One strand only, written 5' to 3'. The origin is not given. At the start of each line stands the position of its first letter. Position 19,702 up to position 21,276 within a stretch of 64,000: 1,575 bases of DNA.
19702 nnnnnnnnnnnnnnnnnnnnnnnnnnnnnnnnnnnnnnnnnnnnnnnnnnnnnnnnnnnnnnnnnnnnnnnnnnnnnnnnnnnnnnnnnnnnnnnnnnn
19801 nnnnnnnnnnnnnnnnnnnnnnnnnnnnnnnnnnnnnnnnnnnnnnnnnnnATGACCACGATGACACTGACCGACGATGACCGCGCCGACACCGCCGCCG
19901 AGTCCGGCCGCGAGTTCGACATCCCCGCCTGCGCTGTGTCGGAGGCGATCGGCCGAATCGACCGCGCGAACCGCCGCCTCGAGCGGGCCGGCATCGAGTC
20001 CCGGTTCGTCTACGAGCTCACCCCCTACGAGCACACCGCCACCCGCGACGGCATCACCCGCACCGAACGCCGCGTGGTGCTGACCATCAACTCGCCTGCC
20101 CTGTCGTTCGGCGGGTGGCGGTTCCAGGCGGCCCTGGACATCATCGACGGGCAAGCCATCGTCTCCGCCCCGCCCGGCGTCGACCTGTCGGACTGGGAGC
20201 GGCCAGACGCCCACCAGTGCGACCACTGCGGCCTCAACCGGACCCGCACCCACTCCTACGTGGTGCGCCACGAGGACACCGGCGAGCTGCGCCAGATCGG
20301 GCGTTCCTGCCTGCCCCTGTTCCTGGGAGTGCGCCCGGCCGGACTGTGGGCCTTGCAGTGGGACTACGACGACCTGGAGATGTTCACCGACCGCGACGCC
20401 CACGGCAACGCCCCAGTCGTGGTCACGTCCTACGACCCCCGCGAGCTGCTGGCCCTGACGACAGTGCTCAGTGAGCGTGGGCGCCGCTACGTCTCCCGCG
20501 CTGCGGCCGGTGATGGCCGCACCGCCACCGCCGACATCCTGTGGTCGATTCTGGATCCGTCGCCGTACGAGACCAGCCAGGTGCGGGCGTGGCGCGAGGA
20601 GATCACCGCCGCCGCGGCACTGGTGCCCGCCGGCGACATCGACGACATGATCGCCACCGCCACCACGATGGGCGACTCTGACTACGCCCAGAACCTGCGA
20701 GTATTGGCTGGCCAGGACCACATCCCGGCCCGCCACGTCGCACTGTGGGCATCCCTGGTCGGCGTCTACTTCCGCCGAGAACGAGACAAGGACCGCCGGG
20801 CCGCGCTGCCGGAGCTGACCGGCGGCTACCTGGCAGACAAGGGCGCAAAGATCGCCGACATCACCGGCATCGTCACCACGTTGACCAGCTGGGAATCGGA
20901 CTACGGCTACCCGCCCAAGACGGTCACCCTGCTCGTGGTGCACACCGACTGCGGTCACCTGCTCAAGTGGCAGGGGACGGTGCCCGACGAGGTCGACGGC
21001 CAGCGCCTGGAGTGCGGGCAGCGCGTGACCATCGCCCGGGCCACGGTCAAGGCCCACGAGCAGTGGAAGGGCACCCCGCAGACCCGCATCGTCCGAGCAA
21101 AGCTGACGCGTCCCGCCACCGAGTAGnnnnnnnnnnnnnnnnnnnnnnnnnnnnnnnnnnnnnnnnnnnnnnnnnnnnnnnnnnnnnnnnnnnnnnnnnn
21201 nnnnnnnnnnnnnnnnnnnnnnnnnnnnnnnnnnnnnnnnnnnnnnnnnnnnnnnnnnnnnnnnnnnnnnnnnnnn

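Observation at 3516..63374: About 30 co-oriented copies of a rigid two-block promoter-like motif (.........-N17-ASRGTG) upstream of small ORFs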

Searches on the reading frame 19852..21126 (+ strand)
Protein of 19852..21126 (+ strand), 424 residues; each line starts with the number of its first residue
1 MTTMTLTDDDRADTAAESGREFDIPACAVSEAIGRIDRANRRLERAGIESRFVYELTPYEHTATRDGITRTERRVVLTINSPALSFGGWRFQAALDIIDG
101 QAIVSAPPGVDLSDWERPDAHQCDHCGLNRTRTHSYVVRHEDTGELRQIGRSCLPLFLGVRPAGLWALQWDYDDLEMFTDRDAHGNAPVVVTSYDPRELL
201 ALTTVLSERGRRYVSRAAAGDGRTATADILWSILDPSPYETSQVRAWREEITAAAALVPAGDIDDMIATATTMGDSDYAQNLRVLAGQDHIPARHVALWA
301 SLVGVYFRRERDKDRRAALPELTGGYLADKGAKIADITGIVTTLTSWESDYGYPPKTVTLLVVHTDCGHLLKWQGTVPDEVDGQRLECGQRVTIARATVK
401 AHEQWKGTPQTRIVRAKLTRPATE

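Call 8: search_protein_families(library=pfam, proteins=[window:19852-21126:+], max_evalue=0.01)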
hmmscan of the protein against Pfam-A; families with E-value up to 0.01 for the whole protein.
window:19852-21126:+ (424 aa): 0 families

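Call 15: find_homologous_proteins(query=window:19852-21123:+)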
Query window:19852-21123:+ (424 aa): 23 proteins with E <= 0.001 among 8000 candidates.
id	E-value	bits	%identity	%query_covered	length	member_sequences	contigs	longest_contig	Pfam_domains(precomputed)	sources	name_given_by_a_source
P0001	1.0e-261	886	92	100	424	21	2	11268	-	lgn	-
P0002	7.7e-250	847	87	100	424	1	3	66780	-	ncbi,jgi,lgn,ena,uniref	ncbi:hypothetical protein AB0331_15375 [Dietzia maris]|uniref:hypothetical protein n=1 Tax=Dietzia m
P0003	4.5e-248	841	87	100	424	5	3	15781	-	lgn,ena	-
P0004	2.9e-240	816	84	100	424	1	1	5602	-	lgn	-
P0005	5.4e-177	607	68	95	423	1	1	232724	-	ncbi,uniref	ncbi:hypothetical protein [Dietzia sp. 179-F 9C3 NHS]|uniref:hypothetical protein n=1 Tax=Dietzia sp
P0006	3.0e-173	595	64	98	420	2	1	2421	-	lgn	-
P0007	3.5e-172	591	65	97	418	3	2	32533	-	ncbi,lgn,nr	ncbi:MAG: hypothetical protein DI630_16480 [Gordonia sp. (in: high G+C Gram-positive bacteria)]|nr:M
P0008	4.3e-161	555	63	96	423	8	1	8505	-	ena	-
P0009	1.1e-155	537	97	58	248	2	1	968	-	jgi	-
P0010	1.0e-77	280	39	94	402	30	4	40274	-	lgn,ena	-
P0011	5.6e-77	278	41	93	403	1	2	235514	-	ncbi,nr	ncbi:hypothetical protein GS504_01325 [Rhodococcus hoagii]|nr:hypothetical protein [Prescottella equ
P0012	5.0e-67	245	39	95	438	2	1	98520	-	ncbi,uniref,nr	ncbi:hypothetical protein [Nocardia altamirensis]|uniref:hypothetical protein n=1 Tax=Nocardia altam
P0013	3.2e-57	213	38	94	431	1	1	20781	-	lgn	-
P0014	2.1e-56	210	30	91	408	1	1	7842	-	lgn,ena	-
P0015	1.3e-52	197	32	90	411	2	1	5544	-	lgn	-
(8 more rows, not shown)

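Call 17: find_encoding_contigs(protein=P0002, flank=10000, max_places=3)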
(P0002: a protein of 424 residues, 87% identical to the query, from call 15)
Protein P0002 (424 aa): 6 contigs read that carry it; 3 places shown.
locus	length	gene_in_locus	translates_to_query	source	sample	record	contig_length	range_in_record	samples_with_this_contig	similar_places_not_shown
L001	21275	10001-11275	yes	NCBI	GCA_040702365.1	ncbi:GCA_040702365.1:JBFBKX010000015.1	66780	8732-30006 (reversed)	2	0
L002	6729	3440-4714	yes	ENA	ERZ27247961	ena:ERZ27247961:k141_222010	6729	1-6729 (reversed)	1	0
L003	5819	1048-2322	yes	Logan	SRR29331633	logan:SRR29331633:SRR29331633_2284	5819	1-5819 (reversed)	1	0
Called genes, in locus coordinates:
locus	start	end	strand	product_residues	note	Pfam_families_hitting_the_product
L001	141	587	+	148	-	-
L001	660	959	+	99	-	-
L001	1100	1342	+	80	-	-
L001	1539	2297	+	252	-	-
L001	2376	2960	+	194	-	-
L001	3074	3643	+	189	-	-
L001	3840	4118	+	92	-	-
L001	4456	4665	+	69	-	-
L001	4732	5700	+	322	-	-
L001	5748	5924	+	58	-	-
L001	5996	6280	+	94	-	-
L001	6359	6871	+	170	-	-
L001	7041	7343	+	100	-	-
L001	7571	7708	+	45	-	-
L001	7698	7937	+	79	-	-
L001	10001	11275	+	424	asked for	-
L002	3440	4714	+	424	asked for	-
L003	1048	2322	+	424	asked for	-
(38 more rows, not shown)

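Call 18: find_encoding_contigs(protein=P0005, flank=10000, max_places=2)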
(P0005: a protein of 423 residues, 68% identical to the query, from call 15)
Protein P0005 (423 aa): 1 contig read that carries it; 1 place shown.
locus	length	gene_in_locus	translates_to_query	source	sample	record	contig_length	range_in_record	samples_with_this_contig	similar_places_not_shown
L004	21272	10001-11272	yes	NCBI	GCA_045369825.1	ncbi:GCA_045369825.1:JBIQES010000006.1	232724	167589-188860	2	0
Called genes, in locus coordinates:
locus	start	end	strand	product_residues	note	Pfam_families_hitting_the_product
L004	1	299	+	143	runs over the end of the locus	-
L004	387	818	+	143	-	-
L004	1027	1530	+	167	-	-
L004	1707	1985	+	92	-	-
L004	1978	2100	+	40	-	-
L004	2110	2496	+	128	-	-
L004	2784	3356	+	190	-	-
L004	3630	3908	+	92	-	-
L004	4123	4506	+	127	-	-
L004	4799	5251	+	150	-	-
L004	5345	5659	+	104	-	-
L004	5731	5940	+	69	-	-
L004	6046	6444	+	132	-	-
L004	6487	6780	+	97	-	-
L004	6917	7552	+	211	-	-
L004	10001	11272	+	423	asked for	-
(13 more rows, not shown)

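Call 19: find_encoding_contigs(protein=P0007, flank=10000, max_places=2)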
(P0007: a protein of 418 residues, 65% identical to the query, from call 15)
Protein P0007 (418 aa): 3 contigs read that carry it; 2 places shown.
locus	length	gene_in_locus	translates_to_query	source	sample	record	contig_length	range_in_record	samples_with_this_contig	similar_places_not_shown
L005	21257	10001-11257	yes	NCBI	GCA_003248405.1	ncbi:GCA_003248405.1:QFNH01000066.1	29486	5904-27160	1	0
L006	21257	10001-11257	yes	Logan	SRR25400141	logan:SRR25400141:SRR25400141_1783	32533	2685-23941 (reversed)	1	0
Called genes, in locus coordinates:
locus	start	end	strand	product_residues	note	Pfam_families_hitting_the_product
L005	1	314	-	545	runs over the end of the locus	PF00501:AMP-binding, PF13193:AMP-binding_C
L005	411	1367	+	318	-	PF00126:HTH_1, PF03466:LysR_substrate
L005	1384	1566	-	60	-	-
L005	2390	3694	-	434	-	PF02803:Thiolase_C, PF22691:Thiolase_C_1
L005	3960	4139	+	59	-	-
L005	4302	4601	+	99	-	-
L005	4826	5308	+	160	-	-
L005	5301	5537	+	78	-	-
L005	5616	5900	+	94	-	-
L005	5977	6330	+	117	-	-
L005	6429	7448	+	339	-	-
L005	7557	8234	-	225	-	-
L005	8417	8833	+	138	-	PF26991:DUF8317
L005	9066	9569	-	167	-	-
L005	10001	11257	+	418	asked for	-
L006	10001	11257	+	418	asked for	-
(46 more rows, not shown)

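Call 20: find_encoding_contigs(protein=P0011, flank=10000, max_places=2)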
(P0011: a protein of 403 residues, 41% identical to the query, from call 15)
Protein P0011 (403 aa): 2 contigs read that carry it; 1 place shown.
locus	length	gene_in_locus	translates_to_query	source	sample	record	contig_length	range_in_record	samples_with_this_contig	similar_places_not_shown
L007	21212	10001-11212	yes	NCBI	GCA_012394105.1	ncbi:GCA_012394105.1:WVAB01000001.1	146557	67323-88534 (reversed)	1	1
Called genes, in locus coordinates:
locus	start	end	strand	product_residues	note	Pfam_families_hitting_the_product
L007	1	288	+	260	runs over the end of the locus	-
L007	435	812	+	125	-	-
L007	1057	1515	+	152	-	-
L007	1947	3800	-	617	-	-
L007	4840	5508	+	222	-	-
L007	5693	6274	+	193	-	-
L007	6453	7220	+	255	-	-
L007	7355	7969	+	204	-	-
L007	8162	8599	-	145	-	PF26991:DUF8317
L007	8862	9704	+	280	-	-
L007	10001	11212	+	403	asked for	-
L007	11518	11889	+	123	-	-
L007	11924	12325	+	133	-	-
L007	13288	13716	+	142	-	-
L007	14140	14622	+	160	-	-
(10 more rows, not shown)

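Call 21: find_encoding_contigs(protein=P0012, flank=10000, max_places=2)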
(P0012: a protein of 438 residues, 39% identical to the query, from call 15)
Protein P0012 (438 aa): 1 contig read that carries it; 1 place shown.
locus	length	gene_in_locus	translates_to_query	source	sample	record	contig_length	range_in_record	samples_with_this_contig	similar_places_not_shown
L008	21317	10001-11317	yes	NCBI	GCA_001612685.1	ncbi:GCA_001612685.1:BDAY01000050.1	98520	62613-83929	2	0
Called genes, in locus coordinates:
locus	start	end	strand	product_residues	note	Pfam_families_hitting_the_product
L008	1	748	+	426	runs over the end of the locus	-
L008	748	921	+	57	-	PF00462:Glutaredoxin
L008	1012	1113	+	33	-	-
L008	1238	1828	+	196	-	-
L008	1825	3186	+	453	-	PF00772:DnaB, PF03796:DnaB_C, PF06745:ATPase (weak), PF13481:AAA_25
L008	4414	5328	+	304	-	PF01656:CbiA, PF13614:AAA_31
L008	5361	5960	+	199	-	-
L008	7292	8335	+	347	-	PF04796:RepA_C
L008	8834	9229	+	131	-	-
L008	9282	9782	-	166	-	-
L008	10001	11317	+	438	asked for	-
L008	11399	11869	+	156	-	-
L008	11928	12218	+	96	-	-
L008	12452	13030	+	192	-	PF01464:SLT (weak)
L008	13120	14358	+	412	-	-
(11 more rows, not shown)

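Call 39: find_related_loci(query=A1, collection=genome_contigs, flank=10000)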
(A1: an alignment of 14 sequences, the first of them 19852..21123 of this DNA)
Query A1 (424 aa) in genome_contigs; peptide patterns used: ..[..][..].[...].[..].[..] (x = any residue, [..] = any of these).
69 stretches matched a pattern; 8 encode a relative of the query (tblastn E <= 1e-3); 8 distinct loci.
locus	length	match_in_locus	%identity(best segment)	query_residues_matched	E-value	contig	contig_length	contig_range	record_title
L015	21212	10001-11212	68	19-421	3e-176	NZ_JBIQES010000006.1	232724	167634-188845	Dietzia sp. 179-F 9C3 NHS NODE_6_length_232724_cov_29.739128, whole genome shotgun sequence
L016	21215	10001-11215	38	10-418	3e-67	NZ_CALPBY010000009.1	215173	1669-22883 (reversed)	Cellulosimicrobium sp. Marseille-Q4280 contig00009, whole genome shotgun sequence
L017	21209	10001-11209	39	22-424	8e-66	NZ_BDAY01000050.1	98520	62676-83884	Nocardia altamirensis NBRC 108246, whole genome shotgun sequence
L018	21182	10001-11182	36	22-417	8e-61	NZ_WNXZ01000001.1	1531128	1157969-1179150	Pseudactinotalea terrae strain KACC 16542 Scaffold1_1, whole genome shotgun sequence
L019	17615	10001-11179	35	23-418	2e-57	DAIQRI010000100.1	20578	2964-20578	MAG TPA_asm: Cellulomonas sp. isolate CTOTU41351 NODE_1722_length_20578_cov_9.228622, whole genome shotgun sequence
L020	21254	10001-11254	35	1-418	4e-51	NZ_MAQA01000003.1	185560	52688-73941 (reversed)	Oerskovia enterophila strain DSM 43852 OERS_contig000003, whole genome shotgun sequence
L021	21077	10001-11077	35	35-419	8e-44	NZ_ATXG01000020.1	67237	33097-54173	Agromyces subbeticus DSM 16689 H521DRAFT_scaffold00020.20_C, whole genome shotgun sequence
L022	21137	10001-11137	37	32-419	5e-54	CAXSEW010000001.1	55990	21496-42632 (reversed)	MAG: uncultured Nakamurella sp. isolate private_VT22_metawrap_bin.5 genome assembly, contig: private_VT22_metawrap_bin.5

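Call 47: search_dna_similar(query=window:19852-21123:+, collection=plasmids, mode=protein, max_rows=30)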
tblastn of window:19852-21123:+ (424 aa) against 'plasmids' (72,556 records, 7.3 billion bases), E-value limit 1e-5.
Records with a match: 27; places in all: 29; records where one place covers at least 80% of the query: 20.
Best place of each record, by identity: <60% 27.
By first word of the organism name: Rhodococcus 6; Xanthomonas 6; Curtobacterium 3; Pseudomonas 3; Mycobacterium 2; Mycolicibacterium 1; Thermobispora 1; Arthrobacter 1; Nocardiopsis 1; Marinobacter 1; and 2 more.
By predicted mobility (MOB-suite, as given by PLSDB): non-mobilizable 24; mobilizable 3.
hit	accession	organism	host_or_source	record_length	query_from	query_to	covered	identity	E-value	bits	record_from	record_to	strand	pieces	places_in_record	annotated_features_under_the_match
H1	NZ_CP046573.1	Rhodococcus sp. WAY2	cell culture,bacterial consortium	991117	22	418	94%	37.6%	1e-59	217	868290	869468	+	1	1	hypothetical protein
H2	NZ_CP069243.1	Rhodococcus sp. USK13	cell culture,Sand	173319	22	418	94%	37.5%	3e-62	224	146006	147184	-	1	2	hypothetical protein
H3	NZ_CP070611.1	Rhodococcus koreensis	cell culture,rhizosphere of apple ...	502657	22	418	89%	38.0%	3e-35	215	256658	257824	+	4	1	hypothetical protein (x3)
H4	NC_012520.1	Rhodococcus opacus B4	-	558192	22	418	72%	43.8%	4e-27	245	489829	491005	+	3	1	hypothetical protein (x2)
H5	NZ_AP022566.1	Mycolicibacterium alvei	-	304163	22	419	94%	32.9%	7e-49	186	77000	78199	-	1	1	hypothetical protein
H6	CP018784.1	Curtobacterium pusillum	Zea mays,cell culture,root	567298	32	423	92%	32.5%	2e-33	140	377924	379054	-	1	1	record has no annotation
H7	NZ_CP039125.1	Thermobispora bispora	cell culture,ZC4 compost from a compost ...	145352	22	420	94%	31.6%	5e-39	157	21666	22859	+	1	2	hypothetical protein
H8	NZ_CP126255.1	Curtobacterium sp. MCSS17_016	-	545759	32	423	92%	32.1%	2e-35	146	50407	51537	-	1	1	hypothetical protein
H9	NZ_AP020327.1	Mycobacterium avium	-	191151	21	415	93%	31.0%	6e-47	180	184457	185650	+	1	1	hypothetical protein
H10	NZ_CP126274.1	Curtobacterium sp. MCBD17_040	-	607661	32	423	92%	31.0%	1e-24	114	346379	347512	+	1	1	hypothetical protein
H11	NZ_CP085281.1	Mycobacterium avium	Homo sapiens,sputum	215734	21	416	93%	30.0%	7e-44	171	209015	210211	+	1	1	hypothetical protein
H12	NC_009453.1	Arthrobacter sp. Rue61a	-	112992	40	418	89%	27.4%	7e-17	91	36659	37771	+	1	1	hypothetical protein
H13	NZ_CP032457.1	Pseudomonas savastanoi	tobacco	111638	24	418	93%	24.7%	3e-8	64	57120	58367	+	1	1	hypothetical protein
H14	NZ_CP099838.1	Nocardiopsis exhalans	JCM11759T,Guide to Japan Collection of ...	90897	21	418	73%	31.0%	1e-14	141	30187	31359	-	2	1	hypothetical protein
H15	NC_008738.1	Marinobacter nauticus VT8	-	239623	23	417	93%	23.3%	2e-9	68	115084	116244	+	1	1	ankyrin repeat domain-containing protein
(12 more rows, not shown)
